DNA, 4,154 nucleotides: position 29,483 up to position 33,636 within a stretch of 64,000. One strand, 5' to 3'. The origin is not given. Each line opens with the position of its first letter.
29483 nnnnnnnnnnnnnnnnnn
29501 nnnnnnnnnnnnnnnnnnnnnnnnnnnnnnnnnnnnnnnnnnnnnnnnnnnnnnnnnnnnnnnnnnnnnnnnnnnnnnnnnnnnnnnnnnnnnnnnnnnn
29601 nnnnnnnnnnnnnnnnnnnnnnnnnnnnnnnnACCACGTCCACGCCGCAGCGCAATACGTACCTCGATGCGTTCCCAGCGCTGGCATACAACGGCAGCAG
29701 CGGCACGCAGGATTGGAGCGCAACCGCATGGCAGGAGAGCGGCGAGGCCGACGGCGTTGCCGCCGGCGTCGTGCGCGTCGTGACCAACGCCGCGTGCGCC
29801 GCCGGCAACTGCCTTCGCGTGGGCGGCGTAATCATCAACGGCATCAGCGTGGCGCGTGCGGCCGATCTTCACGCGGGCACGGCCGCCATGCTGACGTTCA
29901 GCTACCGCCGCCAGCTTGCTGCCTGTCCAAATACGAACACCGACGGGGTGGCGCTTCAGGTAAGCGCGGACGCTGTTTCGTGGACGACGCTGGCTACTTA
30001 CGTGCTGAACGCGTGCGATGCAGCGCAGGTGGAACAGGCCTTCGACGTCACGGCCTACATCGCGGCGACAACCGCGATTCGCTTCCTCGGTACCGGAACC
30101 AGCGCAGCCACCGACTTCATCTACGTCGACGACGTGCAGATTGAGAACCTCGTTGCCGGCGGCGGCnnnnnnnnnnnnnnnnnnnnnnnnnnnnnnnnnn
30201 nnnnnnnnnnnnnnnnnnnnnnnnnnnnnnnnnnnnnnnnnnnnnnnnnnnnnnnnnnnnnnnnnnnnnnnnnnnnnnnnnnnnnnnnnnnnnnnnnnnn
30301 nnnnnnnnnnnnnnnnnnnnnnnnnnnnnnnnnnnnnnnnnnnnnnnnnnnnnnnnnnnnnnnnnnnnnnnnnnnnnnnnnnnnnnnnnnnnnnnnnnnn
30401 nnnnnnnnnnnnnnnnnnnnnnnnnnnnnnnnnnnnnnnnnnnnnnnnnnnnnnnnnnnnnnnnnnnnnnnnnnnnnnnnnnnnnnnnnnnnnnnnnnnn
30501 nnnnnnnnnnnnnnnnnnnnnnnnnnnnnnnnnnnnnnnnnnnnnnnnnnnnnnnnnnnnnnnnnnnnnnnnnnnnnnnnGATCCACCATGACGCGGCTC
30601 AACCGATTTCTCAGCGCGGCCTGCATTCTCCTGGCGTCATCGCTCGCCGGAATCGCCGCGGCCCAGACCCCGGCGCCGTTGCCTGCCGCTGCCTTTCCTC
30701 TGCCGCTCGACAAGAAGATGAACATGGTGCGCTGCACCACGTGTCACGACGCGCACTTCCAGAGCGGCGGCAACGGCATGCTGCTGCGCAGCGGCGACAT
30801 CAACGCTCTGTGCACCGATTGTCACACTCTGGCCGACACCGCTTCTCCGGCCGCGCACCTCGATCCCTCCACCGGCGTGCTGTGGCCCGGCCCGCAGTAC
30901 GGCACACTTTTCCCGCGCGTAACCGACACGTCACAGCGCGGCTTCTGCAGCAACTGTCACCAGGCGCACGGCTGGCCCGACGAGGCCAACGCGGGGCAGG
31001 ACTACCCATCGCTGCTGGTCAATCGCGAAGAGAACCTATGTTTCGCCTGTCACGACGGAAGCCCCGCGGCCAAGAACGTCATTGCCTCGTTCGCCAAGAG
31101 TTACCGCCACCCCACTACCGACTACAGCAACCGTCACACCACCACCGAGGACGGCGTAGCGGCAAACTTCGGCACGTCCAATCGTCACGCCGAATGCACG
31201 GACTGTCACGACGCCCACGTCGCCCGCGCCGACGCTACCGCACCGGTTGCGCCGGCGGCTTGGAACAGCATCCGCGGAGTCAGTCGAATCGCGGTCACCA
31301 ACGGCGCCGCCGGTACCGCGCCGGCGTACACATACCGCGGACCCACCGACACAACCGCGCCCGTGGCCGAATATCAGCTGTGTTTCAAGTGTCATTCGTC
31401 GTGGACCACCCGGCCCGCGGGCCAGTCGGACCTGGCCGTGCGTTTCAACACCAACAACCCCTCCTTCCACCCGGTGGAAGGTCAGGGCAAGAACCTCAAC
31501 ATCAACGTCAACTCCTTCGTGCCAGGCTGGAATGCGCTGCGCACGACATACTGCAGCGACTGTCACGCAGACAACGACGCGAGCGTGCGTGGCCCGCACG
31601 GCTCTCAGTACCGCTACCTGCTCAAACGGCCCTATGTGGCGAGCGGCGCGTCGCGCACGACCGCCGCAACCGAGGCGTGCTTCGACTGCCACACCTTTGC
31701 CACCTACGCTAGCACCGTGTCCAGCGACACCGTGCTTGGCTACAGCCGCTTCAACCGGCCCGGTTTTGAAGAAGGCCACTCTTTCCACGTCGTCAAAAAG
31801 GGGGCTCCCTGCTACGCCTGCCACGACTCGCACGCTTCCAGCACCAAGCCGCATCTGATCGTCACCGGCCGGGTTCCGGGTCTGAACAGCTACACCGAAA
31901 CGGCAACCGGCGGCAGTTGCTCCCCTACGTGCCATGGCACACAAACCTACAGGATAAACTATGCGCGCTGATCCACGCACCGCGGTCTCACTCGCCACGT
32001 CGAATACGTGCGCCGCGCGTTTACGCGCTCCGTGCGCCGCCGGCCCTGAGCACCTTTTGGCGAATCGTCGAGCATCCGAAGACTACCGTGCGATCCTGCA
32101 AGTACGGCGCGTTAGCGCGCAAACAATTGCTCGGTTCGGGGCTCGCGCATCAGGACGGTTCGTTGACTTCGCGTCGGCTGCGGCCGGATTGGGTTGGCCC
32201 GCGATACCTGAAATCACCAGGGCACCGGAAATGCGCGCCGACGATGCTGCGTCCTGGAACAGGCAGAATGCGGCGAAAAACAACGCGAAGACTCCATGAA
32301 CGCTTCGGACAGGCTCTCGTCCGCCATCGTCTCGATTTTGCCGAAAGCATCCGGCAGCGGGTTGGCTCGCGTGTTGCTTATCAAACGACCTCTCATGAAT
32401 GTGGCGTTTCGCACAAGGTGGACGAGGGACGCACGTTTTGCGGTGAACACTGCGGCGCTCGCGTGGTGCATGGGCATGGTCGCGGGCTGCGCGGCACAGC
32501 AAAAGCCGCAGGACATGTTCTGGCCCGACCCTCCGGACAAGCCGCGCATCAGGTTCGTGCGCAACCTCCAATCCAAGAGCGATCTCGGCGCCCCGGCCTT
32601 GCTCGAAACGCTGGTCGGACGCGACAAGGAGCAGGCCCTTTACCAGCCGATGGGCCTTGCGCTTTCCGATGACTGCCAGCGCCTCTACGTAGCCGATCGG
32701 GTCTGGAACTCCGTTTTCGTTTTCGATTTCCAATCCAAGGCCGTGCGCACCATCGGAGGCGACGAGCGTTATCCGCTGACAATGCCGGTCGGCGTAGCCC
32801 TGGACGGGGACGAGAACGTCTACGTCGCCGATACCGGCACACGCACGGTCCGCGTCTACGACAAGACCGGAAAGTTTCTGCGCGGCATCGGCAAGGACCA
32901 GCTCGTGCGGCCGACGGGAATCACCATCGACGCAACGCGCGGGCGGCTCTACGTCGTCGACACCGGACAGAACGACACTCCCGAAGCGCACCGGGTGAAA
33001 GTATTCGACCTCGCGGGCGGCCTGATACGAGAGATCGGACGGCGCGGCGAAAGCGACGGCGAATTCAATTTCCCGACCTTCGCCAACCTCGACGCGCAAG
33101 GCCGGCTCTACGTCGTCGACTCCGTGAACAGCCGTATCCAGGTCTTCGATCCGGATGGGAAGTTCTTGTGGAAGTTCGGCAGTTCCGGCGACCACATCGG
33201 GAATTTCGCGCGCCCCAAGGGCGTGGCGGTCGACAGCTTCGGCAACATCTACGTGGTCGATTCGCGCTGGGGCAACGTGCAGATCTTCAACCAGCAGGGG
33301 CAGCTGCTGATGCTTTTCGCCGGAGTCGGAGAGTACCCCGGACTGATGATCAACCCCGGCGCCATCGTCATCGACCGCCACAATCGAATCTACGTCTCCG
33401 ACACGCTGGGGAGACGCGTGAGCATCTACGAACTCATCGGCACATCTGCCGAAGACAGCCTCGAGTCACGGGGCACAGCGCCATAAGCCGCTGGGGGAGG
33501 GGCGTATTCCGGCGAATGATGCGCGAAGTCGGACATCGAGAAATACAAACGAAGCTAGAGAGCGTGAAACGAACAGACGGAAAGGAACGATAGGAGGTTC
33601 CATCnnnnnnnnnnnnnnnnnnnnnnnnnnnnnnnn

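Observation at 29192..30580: Split tetra-heme cytochrome: two CxxCH near each terminus separated by about 300 aa of non-heme, beta-rich domain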

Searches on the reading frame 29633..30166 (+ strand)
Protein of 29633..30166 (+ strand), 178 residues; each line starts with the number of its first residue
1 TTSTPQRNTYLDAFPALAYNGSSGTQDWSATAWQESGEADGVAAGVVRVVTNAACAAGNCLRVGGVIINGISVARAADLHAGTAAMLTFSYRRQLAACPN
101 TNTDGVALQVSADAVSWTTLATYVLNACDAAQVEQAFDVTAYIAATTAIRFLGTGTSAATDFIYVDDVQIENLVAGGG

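Call 17: find_homologous_proteins(query=window:29642-30163:+, max_evalue=10)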
Query seq(174 aa) (174 aa): 2 proteins with E <= 10 among 1845 candidates.
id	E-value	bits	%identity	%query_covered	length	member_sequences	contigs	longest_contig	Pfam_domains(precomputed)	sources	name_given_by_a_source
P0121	5.8e-16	77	44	71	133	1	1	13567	-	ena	-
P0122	9.3e+0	24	32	51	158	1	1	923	-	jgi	jgi:serine protease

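Call 27: search_protein_representatives(protein=window:29633-30166:+)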
Query: 178 residues. Proteins with E-value up to 0.001 (for the whole library): 1297; up to 1e-10: 699; up to 1e-30: 50. The best 150 are listed.
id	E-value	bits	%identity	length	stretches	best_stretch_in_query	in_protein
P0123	1.6e-74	265.5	41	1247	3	9-171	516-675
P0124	1.1e-61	223.7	38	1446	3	7-171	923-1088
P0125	1.3e-59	217.0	39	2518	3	17-172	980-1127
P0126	3.6e-54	199.3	37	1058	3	7-173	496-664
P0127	3.0e-52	193.0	47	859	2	8-172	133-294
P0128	6.5e-51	188.7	42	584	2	7-169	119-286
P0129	1.3e-49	184.4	44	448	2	6-135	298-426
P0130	4.9e-49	182.6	34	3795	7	7-170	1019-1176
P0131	3.7e-47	176.5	34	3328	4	4-177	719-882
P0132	2.6e-45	170.5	44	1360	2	10-171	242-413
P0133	1.8e-43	164.5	31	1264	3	4-171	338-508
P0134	1.9e-43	164.4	36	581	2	5-177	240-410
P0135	4.7e-42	159.9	35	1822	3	9-170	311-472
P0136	5.0e-42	159.8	38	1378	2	8-171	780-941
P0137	1.7e-41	158.1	41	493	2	9-145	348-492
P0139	4.7e-41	156.6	54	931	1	3-173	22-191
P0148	3.2e-36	140.9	48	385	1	6-172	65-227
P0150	5.8e-36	140.1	51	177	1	10-171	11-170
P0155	1.6e-34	135.4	45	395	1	4-172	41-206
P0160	2.2e-33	131.7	48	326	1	7-171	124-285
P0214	8.0e-26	107.1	35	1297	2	5-170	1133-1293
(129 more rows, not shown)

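Call 28: search_protein_families(library=pfam, proteins=[P0123, P0127, P0128, P0139, P0148, P0150, P0155, P0160, P0126, P0134], max_evalue=0.01)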
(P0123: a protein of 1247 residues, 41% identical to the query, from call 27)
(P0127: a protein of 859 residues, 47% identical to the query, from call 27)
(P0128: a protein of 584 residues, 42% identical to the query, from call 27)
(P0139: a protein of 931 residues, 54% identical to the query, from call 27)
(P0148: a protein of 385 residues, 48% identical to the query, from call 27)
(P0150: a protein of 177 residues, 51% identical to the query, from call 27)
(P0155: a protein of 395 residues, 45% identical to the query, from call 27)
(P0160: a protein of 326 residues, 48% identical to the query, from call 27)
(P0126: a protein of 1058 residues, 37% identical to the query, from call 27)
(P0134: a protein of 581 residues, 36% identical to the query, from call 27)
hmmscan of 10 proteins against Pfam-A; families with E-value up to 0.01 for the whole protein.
P0123 (1247 aa): 3 families
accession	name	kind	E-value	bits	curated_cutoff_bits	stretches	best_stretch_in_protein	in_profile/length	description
PF00082.27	Peptidase_S8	-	2.5e-44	152.2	21.8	1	893-1175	1-274/288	Subtilase family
PF21471.3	Reelin_subrepeat-B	-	7.8e-12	45.5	27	0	199-281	39-126/127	Reelin subrepeat B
PF13316.11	DUF4087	-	0.009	16.8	25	0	686-734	12-61/97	Protein of unknown function (DUF4087)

P0127 (859 aa): 2 families
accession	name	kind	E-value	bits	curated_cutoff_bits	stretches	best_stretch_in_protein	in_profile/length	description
PF00082.27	Peptidase_S8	-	1e-47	163.3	21.8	1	495-789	1-283/288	Subtilase family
PF21471.3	Reelin_subrepeat-B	-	9.9e-06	25.8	27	1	203-292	30-126/127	Reelin subrepeat B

P0128 (584 aa): 3 families
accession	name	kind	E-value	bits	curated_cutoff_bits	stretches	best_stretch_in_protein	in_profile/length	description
PF00082.27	Peptidase_S8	-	5.4e-18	65.7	21.8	1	484-581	1-104/288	Subtilase family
PF21471.3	Reelin_subrepeat-B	-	5.2e-05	23.5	27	0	340-424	4-77/127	Reelin subrepeat B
PF00754.31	F5_F8_type_C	-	0.0038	17.8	28.2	0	388-447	60-118/127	F5/8 type C domain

P0139 (931 aa): 4 families
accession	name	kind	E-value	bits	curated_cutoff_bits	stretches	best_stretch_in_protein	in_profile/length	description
PF13229.12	Beta_helix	-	3.3e-23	82.5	25.9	2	541-662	22-123/158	Right handed beta helix region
PF05048.19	NosD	-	2.7e-16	60.1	23.6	1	492-641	19-172/212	Periplasmic copper-binding protein (NosD)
PF17210.9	SdrD_B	-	0.00021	21.9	29.7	1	198-265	6-67/112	SdrD B-like domain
PF07602.17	DUF1565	-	0.0063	16.3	20.3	1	469-617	104-227/257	Protein of unknown function (DUF1565)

P0148 (385 aa): 0 families

P0150 (177 aa): 0 families

P0155 (395 aa): 1 family
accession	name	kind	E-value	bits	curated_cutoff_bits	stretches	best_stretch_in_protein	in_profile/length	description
PF18962.6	Por_Secre_tail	-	3.6e-06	27.6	27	1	316-386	2-68/75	Secretion system C-terminal sorting domain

P0160 (326 aa): 2 families
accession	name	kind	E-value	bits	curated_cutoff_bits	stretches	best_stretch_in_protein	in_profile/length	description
PF21471.3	Reelin_subrepeat-B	-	9.7e-05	22.6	27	1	202-268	37-107/127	Reelin subrepeat B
PF25275.1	Golvesin_C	-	0.007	16.9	31.6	0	216-252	77-114/132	Golvesin C-terminal domain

P0126 (1058 aa): 4 families
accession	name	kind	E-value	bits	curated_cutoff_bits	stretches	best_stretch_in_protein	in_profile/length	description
PF00082.27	Peptidase_S8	-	4.1e-48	164.6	21.8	1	696-976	1-273/288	Subtilase family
PF21471.3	Reelin_subrepeat-B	-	5.3e-14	52.5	27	2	565-661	28-126/127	Reelin subrepeat B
PF20773.4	InhA-like_MAM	-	0.0009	19.2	26.9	0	191-247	53-109/191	Immune inhibitor A-like, MAM domain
PF02012.26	BNR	-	0.0023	18.1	27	0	409-418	2-11/12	BNR/Asp-box repeat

P0134 (581 aa): 1 family
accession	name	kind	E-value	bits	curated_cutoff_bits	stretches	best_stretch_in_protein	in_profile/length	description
PF21471.3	Reelin_subrepeat-B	-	0.0034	17.6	27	0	331-403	54-126/127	Reelin subrepeat B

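Call 62: search_protein_families(library=pfam, alignment_id=A4, max_evalue=0.1)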
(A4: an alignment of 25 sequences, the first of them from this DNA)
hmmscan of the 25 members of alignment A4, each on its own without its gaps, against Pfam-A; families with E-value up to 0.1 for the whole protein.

A. member 1, seq(178 aa): 0 families

B. families by the number of members that match (of 25 scanned): 8 families
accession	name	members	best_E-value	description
PF21471.3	Reelin_subrepeat-B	11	0.00025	Reelin subrepeat B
PF20773.4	InhA-like_MAM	5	1.8e-07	Immune inhibitor A-like, MAM domain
PF00754.31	F5_F8_type_C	5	0.00081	F5/8 type C domain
PF22633.2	F5_F8_type_C_2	2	0.0051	NedA-like, galactose-binding domain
PF14741.12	GH114_assoc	1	0.0022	N-terminal glycosyl-hydrolase-114-associated domain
PF13360.13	PQQ_2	1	0.0069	Outer membrane protein assembly factor BamB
PF20494.3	YfjS_YafY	1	0.015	Lipoprotein YfjS/YafY domain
PF02012.26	BNR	1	0.03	BNR/Asp-box repeat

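Call 63: search_protein_families(library=ncbifam, alignment_id=A4, max_evalue=0.1)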
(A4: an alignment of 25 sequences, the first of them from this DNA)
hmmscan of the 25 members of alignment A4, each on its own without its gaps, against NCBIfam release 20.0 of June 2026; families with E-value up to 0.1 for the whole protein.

A. member 1, seq(178 aa): 1 family
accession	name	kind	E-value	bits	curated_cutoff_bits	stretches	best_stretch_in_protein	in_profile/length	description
NF038128.1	choice_anch_J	domain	0.0014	18.8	30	1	82-170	73-162/162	choice-of-anchor J domain-containing protein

B. families by the number of members that match (of 25 scanned): 9 families
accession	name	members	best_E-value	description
NF038128.1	choice_anch_J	11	1.5e-05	choice-of-anchor J domain-containing protein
NF052644.1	T9SS_DNase_Rie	4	3.4e-05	T9SS-dependent surface endonuclease, AS87_RS02955 family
NF052434.1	Mep72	1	0.00051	biofilm-associated metzincin protease Mep72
NF033187.0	internalin_J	1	0.0027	class 1 internalin InlJ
NF041536.1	ArsM_DUF2284_UU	1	0.016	arsenite methyltransferase/DUF2284 domain selenoprotein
NF049998.1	FomD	1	0.017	cytidylyl-2-hydroxypropylphosphonate hydrolase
NF048003.1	GTA_spike_fiber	1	0.025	phage head spike fiber domain-containing protein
NF005439.0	PRK07027.1-3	1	0.056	cobalamin biosynthesis protein CbiG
NF007274.0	PRK09731.1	1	0.075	GspM family type II secretion system protein YghD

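Call 64: search_solved_structures(query=A4, max_evalue=1)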
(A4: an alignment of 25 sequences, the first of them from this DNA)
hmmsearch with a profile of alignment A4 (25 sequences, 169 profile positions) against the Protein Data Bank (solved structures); distinct sequences matched with E-value up to 1: 7.
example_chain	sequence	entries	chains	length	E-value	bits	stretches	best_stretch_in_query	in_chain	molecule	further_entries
3a7q_A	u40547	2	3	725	1.6e-05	27.8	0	53-116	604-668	Reelin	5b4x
2e26_A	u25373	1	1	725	1.6e-05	27.8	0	53-116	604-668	Reelin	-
5nbt_B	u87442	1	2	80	0.26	14.1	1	6-37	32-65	Katanin p60 ATPase-containing subunit A1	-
2rpa_A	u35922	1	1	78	0.32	13.8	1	6-37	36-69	Katanin p60 ATPase-containing subunit A1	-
5lb7_B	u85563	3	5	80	0.33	13.8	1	6-37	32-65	Katanin p60 ATPase-containing subunit A1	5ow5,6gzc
6itx_A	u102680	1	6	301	0.6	12.9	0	62-124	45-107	Fiber protein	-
3f2z_A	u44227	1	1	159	0.97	12.3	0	90-125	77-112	uncharacterized protein BF3579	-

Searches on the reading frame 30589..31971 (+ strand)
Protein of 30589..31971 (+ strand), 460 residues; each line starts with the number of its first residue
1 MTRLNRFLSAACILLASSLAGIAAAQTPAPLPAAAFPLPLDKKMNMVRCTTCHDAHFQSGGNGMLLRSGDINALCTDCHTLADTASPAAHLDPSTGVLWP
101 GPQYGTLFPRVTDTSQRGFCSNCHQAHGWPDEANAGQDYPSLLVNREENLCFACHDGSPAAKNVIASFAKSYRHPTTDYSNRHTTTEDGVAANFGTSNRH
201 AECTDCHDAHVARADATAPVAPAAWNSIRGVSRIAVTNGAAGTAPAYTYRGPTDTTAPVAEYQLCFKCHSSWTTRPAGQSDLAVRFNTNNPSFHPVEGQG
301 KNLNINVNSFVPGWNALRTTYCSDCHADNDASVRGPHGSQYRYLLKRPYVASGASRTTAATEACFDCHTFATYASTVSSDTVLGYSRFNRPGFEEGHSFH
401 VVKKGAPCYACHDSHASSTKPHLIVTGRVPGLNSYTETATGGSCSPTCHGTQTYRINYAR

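Call 9: search_protein_families(library=pfam, proteins=[window:30589-31971:+], max_evalue=0.1)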
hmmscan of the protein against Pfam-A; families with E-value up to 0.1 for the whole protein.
window:30589-31971:+ (460 aa): 7 families
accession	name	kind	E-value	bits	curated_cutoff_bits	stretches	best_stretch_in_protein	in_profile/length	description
PF09699.15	Paired_CXXCH_1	-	1.8e-24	85.6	20.6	4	48-80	8-37/41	Doubled CXXCH motif (Paired_CXXCH_1)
PF22113.1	Mtrc-MtrF_II-IV_dom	-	1.3e-14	54.5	30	3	261-372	27-131/176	Outer membrane cytochrome MtrC/MtrF-like, domains II/IV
PF14522.11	Cytochrome_C7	-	4.1e-14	52.6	24.8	2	117-208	13-67/67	Cytochrome c7 and related cytochrome c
PF14537.11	Cytochrom_c3_2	-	1.8e-06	28.8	25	1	357-419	22-71/79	Cytochrome c3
PF02085.21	Cytochrom_CIII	-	0.01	16.6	22.9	0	41-84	41-87/101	Class III cytochrome C family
PF19817.4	DUF6300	-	0.016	15.7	27.8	1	146-179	41-74/110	Family of unknown function (DUF6300)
PF22678.1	Cytochrom_c_NrfB-like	-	0.091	13.7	27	0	322-370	1-42/89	Cytochrome c-type protein NrfB-like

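Call 10: search_protein_families(library=ncbifam, proteins=[window:30589-31971:+], max_evalue=0.1)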
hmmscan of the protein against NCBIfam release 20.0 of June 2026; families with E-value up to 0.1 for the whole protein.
window:30589-31971:+ (460 aa): 6 families
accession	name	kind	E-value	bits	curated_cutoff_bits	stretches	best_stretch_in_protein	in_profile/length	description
TIGR01905.1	paired_CXXCH_1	subfamily_domain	4.1e-14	52.2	25.2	3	48-80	8-37/41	doubled CXXCH domain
TIGR03508.1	decahem_SO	subfamily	1e-07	31.7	192.2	2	47-81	144-221/258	DmsE family decaheme c-type cytochrome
NF041028.1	decahem_GSU2203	exception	2.9e-07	30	325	2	45-80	173-208/317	GSU2203 family decaheme c-type cytochrome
TIGR04257.1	nanowire_3heme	domain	7.2e-05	22.9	40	0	43-81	20-60/75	c(7)-type cytochrome triheme domain-containing protein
NF008659.0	PRK11659.1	equivalog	0.0021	17.8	184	1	41-82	130-170/188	cytochrome c nitrite reductase pentaheme subunit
TIGR03146.1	cyt_nit_nrfB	equivalog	0.078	13.3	166.6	0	41-80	104-142/145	cytochrome c nitrite reductase pentaheme subunit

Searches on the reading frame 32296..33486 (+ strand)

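Call 9: search_protein_families(library=pfam, proteins=[window:32296-33486:+], max_evalue=0.1)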
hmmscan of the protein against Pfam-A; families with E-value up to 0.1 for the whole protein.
window:32296-33486:+ (396 aa): 11 families
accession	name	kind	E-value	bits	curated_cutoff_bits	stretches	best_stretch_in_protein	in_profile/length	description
PF01436.27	NHL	-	8.9e-25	85.9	20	4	257-284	1-28/28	NHL repeat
PF17170.10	DUF5128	-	1.5e-18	67.5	22.9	3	267-316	52-101/321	6-bladed beta-propeller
PF08450.18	SGL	-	1.5e-13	51.4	26.3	2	116-220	134-242/246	SMP-30/Gluconolactonase/LRE-like region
PF06739.17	SBBP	-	6.3e-09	36.1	20.5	1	307-321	15-29/38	Beta-propeller repeat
PF25021.1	TEN_NHL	-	4.2e-07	29.7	27.1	0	304-336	141-171/357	Teneurin NHL domain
PF01731.26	Arylesterase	-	1.2e-06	29.1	21.3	0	113-146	51-84/86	Arylesterase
PF03022.22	MRJP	-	4e-06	26.8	19.8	0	209-294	6-103/288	Major royal jelly protein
PF22701.2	Mala_s_1-like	-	1.8e-05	25.1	27.5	0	263-349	45-134/195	Mal s 1 allergenic protein-like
PF06977.17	SdiA-regulated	-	0.015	14.9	21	0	303-321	221-239/249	SdiA-regulated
PF13360.13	PQQ_2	-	0.022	14.9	27.6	0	267-338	72-141/233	Outer membrane protein assembly factor BamB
PF10282.15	Lactonase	-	0.022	14.4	21.7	0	120-188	248-318/344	Lactonase, 7-bladed beta-propeller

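Call 10: search_protein_families(library=ncbifam, proteins=[window:32296-33486:+], max_evalue=0.1)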
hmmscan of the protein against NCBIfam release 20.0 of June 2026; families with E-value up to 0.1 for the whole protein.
window:32296-33486:+ (396 aa): 9 families
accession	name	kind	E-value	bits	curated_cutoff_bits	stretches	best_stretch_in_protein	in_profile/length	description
NF035926.1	scyF_NHL_VPEP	equivalog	1.8e-47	162.3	350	3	197-296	192-285/376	scytonemin biosynthesis PEP-CTERM protein ScyF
NF033206.1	ScyE_fam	subfamily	1.7e-06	27.8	80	0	161-193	7-46/333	ScyD/ScyE family protein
NF047780.1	LIC12708_fam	subfamily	2.6e-06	26.6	150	1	157-300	115-226/391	LIC_12708 family protein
NF047494.1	Lepto_SBBP_lipo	equivalog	0.00062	18.5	400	1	284-332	167-215/466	SBBP repeat beta-propeller lipoprotein, LipL53 family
TIGR04183.1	Por_Secre_tail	domain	0.00083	19.3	23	0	319-338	14-33/72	T9SS type A sorting domain-containing protein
TIGR03866.1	PQQ_ABC_repeats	subfamily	0.0019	17.3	287.3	0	117-150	218-251/310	PQQ-dependent catabolism-associated beta-propeller protein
TIGR02276.1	beta_rpt_yvtn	repeat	0.002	18.1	27.85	0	129-153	5-30/42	beta-propeller repeat protein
NF052280.1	7_blade_YncE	equivalog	0.0084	14.9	400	1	115-223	74-190/338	7-bladed beta-propeller protein YncE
TIGR02604.1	Piru_Ver_Nterm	subfamily_domain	0.056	12.8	122.2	0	258-279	14-35/367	PVC-type heme-binding CxxCH protein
